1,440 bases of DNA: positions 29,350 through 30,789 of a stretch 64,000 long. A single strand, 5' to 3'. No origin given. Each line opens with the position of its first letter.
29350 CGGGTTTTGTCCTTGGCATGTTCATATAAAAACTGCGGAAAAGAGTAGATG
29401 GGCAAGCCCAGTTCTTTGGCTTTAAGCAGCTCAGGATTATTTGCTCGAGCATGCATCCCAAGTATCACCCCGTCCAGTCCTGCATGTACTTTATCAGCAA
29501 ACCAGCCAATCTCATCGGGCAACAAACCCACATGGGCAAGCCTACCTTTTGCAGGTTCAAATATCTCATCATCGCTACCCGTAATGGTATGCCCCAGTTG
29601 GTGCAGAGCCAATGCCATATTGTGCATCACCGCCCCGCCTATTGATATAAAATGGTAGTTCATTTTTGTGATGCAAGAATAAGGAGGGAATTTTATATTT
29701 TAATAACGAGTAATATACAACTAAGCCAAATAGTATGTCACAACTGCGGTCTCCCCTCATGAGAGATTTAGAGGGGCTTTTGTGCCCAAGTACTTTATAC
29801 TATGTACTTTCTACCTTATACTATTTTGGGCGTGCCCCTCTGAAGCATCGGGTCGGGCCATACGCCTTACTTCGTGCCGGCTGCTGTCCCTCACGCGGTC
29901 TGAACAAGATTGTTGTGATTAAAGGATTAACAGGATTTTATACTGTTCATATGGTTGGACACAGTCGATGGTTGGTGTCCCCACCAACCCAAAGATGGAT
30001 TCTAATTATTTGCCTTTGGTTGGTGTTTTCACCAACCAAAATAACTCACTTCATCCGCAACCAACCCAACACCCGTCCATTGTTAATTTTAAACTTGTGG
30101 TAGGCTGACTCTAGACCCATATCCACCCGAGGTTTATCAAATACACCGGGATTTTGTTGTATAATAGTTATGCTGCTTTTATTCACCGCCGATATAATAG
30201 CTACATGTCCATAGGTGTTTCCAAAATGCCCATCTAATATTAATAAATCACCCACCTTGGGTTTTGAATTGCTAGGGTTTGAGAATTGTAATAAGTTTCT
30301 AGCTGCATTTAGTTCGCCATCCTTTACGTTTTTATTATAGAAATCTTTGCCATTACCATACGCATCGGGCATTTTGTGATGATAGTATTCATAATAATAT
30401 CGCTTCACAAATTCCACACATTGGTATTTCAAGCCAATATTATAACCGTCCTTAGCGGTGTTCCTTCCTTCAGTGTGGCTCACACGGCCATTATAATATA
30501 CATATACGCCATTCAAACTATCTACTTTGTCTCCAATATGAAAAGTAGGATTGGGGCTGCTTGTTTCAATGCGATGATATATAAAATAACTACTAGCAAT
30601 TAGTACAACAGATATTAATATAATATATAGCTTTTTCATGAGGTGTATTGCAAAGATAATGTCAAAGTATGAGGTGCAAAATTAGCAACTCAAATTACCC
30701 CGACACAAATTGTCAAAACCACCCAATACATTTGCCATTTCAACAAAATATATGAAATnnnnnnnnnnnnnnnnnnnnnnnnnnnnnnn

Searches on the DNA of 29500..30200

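Call 102: search_rna_families(source=window, start=29500, end=30200, threshold=evalue, max_evalue=1)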
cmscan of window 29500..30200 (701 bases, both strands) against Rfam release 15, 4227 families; matches with E-value up to 1: 0.
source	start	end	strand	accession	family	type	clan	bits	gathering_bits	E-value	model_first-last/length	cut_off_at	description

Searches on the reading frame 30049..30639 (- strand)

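Call 4: search_protein_families(library=pfam, proteins=[window:30049-30639:-], max_evalue=0.1)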
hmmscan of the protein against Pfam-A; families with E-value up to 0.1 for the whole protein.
window:30049-30639:- (197 aa): 1 family
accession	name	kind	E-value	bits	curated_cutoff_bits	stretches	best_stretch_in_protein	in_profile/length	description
PF05257.22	CHAP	-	2.2e-15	57.3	26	1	66-163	2-81/81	CHAP domain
